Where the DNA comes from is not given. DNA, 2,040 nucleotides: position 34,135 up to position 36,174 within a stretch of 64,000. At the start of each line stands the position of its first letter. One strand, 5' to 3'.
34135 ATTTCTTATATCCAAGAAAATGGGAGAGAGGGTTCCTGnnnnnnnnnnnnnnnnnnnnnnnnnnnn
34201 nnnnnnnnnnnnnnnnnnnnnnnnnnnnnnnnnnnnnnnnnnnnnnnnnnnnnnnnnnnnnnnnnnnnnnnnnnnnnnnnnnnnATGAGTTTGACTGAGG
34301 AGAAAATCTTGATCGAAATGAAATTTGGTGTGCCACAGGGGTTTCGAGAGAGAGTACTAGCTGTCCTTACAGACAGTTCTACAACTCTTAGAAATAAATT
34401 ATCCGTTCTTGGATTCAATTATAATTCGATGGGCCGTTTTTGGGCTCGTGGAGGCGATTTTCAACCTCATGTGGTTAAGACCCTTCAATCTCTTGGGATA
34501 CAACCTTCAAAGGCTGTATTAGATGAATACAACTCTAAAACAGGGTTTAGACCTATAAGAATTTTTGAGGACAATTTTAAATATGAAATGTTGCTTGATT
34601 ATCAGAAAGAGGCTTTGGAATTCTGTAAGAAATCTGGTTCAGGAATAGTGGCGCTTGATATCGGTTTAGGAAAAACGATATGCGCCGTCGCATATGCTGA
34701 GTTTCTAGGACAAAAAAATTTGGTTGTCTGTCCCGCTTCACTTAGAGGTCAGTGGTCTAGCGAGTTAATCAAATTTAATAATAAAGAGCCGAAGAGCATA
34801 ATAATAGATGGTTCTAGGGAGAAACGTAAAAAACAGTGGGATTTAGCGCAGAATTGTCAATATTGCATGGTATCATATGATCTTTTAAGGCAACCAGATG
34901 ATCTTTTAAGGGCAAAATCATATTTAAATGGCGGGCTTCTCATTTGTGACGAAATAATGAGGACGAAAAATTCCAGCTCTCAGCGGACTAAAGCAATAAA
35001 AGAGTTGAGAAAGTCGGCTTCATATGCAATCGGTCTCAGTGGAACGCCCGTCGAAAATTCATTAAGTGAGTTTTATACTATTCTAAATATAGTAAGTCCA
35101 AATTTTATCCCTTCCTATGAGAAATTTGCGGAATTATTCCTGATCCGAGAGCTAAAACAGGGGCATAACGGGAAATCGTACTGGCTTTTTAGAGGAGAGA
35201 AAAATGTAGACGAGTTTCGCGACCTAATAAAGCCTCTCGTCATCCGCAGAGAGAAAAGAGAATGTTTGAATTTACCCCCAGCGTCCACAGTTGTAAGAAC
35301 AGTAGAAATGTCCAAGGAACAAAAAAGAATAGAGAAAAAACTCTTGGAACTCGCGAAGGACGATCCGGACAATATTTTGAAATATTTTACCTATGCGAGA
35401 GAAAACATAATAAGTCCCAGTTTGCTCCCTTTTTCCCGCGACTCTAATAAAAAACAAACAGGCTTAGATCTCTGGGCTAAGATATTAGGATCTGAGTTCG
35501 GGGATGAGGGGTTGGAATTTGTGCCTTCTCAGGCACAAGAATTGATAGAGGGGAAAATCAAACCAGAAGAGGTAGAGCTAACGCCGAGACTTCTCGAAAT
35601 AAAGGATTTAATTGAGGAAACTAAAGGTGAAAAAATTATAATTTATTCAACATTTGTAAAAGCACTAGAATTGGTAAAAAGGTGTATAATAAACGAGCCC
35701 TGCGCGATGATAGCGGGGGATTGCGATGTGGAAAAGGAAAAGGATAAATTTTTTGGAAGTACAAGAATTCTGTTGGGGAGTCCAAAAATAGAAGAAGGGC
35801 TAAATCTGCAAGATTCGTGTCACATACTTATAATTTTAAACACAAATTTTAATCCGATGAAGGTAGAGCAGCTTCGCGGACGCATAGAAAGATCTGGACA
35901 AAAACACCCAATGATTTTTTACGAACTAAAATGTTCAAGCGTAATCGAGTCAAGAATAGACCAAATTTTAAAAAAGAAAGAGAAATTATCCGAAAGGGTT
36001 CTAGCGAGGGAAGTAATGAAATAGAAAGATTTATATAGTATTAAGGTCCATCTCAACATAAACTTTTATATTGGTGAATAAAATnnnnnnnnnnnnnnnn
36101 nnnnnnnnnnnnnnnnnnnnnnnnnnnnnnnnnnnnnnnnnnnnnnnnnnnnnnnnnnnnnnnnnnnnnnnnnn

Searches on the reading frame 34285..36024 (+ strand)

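Call 69: search_protein_families(library=ncbifam, proteins=[window:34285-36024:+], max_evalue=0.00001)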
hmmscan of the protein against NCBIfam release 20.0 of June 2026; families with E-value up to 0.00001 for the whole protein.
window:34285-36024:+ (579 aa): 10 families
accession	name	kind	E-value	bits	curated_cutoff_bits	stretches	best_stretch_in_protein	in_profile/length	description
NF058637.1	helic_SCO1167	equivalog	2.8e-31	108.4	1200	1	103-349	470-709/932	SCO1167/SCO6262 family helicase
NF053675.1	pilus_reg_Snf2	equivalog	3.4e-29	101.6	1100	1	105-284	587-765/1029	pilus expression-regulating Snf2 family helicase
NF038317.1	DISARM_DrmD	equivalog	6.6e-24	84.3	610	2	444-544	502-615/1021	DISARM system SNF2-like helicase DrmD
NF038318.1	DISARM_DrmD_b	equivalog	5.8e-22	77.7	950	2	116-286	46-221/868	DISARM system SNF2-like helicase DrmD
NF041790.1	anti-phage_ZorD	equivalog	3.6e-15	55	1500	1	169-350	684-853/1035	type I Zorya anti-phage system protein ZorD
NF041062.1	DpdE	equivalog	2.9e-14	52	500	1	126-273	179-315/1048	protein DpdE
NF042964.1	phospholipD_antiphage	equivalog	4.6e-12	45.1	1100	1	492-565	745-818/895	phospholipase D-like domain-containing anti-phage protein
NF003426.0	PRK04914.1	equivalog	5.2e-11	41.5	576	1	122-283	175-344/959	RNA polymerase-associated protein RapA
TIGR04095.1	dnd_restrict_1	equivalog_domain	1e-07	31.4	600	1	103-255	9-168/451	DNA phosphorothioation system restriction enzyme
NF045503.1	repair_heli_XPB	equivalog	1.7e-07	30.2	610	1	102-200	183-284/548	DNA repair helicase XPB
